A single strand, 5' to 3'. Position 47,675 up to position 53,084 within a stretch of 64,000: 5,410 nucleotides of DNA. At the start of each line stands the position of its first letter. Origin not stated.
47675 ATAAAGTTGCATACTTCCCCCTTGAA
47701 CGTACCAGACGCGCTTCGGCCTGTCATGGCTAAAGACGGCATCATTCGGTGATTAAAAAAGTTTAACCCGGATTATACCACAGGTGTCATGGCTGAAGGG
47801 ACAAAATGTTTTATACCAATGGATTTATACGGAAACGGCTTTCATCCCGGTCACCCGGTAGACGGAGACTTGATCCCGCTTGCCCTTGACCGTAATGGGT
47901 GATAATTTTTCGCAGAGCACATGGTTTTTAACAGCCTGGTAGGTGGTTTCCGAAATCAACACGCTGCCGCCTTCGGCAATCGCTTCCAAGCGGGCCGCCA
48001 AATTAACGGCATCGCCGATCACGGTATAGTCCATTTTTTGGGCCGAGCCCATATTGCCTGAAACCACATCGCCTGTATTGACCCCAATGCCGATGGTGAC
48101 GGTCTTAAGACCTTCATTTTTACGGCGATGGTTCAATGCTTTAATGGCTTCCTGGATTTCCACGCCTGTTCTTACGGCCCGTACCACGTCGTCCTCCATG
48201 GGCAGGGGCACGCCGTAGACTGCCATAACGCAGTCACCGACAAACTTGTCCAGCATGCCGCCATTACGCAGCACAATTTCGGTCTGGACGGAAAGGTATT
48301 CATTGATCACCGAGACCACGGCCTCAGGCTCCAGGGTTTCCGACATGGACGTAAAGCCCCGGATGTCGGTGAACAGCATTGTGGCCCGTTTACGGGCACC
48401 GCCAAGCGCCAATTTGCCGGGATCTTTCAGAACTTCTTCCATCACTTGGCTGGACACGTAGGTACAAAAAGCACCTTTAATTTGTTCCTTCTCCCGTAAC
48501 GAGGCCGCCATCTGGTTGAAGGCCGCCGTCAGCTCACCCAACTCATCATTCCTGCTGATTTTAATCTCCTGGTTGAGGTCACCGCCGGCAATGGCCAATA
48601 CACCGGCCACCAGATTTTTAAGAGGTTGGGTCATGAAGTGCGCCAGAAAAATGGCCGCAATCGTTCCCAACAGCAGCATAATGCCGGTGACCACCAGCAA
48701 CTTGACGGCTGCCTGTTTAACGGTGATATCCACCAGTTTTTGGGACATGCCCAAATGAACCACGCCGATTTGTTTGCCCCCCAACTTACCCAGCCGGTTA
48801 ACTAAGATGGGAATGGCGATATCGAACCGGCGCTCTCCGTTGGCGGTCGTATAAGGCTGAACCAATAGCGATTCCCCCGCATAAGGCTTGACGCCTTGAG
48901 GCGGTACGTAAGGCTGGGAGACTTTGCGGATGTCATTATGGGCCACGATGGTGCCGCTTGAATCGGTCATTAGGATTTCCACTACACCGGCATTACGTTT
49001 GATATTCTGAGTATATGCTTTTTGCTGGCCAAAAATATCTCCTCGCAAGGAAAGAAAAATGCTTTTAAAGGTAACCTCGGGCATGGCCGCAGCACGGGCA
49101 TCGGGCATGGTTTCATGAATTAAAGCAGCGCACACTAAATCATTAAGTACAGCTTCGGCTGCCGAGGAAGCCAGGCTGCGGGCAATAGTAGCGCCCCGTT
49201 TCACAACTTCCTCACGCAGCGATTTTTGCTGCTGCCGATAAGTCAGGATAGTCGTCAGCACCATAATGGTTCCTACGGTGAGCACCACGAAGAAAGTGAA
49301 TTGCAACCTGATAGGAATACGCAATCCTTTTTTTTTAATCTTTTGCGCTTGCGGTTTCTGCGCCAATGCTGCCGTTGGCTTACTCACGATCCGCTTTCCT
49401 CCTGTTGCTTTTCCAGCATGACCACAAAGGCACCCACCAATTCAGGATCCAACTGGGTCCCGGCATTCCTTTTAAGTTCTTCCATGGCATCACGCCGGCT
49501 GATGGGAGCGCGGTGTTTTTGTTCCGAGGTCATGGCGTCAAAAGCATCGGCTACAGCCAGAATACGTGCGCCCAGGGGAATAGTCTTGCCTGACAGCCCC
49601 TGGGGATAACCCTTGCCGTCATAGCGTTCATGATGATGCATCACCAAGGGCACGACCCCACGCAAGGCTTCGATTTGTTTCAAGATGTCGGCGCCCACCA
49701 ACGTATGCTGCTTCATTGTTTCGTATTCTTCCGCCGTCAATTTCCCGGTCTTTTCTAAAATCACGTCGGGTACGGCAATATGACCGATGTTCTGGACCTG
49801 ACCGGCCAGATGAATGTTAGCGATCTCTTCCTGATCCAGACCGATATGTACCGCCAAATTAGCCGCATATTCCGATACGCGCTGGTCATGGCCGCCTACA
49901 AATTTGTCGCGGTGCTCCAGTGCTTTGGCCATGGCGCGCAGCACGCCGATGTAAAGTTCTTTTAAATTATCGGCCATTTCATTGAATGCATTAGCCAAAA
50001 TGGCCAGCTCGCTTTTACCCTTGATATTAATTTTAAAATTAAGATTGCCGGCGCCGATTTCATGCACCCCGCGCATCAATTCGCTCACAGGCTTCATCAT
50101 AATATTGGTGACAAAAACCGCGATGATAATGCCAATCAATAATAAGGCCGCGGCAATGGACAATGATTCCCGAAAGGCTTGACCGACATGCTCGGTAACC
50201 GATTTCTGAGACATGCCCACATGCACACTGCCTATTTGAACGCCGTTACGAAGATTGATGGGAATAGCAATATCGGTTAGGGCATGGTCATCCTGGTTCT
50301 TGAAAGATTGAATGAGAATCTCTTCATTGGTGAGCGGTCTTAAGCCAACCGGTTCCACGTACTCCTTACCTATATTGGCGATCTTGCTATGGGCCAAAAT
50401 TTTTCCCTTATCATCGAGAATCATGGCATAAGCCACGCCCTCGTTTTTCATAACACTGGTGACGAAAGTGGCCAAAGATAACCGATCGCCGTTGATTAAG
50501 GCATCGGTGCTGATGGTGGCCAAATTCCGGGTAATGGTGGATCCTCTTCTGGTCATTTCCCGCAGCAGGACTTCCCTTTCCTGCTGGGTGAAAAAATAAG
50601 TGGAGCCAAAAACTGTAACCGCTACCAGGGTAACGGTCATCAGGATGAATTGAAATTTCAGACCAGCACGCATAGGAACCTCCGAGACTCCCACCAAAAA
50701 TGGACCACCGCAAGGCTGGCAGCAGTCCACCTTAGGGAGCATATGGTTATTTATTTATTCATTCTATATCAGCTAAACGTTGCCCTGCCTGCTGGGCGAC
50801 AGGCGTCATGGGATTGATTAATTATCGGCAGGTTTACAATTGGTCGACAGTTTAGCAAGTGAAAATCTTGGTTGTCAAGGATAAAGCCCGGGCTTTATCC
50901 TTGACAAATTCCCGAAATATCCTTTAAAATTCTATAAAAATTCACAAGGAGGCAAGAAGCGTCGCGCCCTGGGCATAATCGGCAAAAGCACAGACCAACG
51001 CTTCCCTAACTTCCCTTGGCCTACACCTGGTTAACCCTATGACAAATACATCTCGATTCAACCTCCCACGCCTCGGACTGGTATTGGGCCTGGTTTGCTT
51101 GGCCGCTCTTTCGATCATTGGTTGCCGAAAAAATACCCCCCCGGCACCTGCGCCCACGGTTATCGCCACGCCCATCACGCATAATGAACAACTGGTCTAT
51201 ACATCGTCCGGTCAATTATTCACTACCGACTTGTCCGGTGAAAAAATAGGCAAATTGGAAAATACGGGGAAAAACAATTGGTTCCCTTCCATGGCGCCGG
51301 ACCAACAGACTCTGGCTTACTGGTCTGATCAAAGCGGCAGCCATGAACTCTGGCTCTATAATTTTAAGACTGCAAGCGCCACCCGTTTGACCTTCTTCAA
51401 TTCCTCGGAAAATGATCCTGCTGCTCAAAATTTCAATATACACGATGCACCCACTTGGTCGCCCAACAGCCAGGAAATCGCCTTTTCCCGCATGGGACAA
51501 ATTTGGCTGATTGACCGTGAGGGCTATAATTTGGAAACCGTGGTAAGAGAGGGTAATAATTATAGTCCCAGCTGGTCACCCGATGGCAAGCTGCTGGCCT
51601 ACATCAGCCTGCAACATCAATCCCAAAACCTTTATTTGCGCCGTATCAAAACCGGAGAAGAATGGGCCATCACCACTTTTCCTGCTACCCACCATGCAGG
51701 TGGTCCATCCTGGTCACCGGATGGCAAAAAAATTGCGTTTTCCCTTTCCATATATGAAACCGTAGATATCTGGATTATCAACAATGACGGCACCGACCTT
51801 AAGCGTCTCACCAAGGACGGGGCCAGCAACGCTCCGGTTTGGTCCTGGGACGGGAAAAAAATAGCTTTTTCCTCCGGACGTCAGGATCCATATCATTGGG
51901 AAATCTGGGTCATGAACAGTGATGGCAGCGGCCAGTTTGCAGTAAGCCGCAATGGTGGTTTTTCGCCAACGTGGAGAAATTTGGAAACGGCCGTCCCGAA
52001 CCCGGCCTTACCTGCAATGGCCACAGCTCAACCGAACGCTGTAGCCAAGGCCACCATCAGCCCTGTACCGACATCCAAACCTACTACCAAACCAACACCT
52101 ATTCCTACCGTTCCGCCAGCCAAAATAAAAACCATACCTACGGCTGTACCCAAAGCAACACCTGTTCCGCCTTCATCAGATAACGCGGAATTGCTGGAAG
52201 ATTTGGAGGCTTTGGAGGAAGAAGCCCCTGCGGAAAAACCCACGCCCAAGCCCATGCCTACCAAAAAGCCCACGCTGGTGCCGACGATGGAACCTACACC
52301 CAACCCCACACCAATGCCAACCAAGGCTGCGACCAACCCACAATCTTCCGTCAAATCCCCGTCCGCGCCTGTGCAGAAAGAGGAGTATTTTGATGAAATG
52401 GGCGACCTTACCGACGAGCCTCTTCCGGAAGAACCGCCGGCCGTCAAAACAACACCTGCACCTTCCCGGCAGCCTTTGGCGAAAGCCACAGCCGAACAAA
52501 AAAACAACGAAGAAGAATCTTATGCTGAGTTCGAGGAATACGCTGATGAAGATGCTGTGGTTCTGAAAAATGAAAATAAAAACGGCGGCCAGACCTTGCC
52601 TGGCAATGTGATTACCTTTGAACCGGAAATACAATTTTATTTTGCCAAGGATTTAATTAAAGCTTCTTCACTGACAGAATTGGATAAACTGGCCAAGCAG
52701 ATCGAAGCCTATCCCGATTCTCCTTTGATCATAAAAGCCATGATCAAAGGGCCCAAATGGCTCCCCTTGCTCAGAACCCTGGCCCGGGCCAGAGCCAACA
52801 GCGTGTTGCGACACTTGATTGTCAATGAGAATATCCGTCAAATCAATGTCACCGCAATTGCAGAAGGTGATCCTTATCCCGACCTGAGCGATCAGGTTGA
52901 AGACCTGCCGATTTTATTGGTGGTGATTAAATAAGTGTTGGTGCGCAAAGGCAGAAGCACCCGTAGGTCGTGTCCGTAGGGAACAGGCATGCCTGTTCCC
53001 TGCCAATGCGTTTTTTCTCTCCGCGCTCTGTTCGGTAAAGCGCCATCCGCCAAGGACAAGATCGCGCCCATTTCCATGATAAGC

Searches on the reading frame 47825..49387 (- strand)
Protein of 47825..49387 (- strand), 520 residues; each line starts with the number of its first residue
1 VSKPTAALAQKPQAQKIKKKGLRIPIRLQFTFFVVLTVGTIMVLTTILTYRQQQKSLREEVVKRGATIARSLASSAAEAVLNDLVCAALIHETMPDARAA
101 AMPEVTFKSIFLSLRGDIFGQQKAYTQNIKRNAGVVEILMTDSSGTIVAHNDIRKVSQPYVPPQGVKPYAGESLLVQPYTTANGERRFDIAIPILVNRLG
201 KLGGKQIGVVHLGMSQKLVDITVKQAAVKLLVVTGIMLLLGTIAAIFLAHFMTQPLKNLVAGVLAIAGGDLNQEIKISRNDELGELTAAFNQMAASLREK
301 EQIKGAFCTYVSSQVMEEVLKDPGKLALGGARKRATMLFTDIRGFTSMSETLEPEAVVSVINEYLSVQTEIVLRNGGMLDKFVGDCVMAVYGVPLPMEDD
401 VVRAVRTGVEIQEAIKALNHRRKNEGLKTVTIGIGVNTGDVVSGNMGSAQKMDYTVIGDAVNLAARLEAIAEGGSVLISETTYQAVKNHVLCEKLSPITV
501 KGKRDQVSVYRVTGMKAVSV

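Call 12: search_protein_families(library=pfam, proteins=[window:47825-49387:-], max_evalue=0.001)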
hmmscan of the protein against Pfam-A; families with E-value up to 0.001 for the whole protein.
window:47825-49387:- (520 aa): 3 families
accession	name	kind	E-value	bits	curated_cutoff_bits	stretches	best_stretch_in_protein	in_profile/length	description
PF00211.25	Guanylate_cyc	-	5.3e-30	104.8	21.9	1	334-511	8-180/183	Adenylate and Guanylate cyclase catalytic domain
PF00672.30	HAMP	-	4.7e-17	62.5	25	1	247-299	1-53/53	HAMP domain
PF17203.10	sCache_3_2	-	1.9e-07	31.7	28.4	1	121-225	39-137/140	Single cache domain 3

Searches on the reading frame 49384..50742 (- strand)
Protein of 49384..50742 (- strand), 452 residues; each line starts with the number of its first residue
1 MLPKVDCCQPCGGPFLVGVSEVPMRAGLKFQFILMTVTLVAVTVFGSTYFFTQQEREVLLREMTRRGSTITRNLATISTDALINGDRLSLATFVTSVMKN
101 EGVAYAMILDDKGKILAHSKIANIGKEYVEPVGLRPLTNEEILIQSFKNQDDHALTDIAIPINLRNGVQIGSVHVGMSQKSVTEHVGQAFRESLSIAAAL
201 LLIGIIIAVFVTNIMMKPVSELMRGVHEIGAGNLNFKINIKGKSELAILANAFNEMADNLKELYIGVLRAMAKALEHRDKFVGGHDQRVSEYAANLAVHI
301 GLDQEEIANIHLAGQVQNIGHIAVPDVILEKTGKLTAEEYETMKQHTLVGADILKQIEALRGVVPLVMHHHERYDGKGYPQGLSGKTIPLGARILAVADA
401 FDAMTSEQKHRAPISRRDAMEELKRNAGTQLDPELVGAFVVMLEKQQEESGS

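Call 12: search_protein_families(library=pfam, proteins=[window:49384-50742:-], max_evalue=0.001)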
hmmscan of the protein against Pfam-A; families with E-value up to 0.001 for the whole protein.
window:49384-50742:- (452 aa): 4 families
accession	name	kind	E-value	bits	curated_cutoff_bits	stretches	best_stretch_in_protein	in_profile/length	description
PF13487.12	HD_5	-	6.5e-43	146.9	27.2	1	270-435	2-170/170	HD domain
PF01966.28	HD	-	3.1e-15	56.9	22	1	285-404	4-116/116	HD domain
PF17203.10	sCache_3_2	-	2.3e-14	54.1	28.4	1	55-188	2-137/140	Single cache domain 3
PF00672.30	HAMP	-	5.3e-13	49.5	25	1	211-262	2-53/53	HAMP domain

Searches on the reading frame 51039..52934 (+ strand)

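Call 12: search_protein_families(library=pfam, proteins=[window:51039-52934:+], max_evalue=0.001)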
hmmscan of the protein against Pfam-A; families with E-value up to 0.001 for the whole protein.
window:51039-52934:+ (631 aa): 4 families
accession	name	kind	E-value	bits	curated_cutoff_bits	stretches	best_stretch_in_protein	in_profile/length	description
PF07676.18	PD40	-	2.4e-29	101.1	20.9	3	212-246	5-38/38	WD40-like Beta Propeller Repeat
PF00930.27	DPPIV_N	-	4.4e-10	39.3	22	0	49-152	14-120/354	Dipeptidyl peptidase IV (DPP IV) N-terminal region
PF25174.1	Beta-prop_THOC3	-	3.4e-06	26.7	305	0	224-283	53-111/272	THOC3 beta-propeller domain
PF24817.1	WD40_WDHD1_1st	-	0.00076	19.2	109.9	0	98-234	148-282/291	WDHD1 first WD40 domain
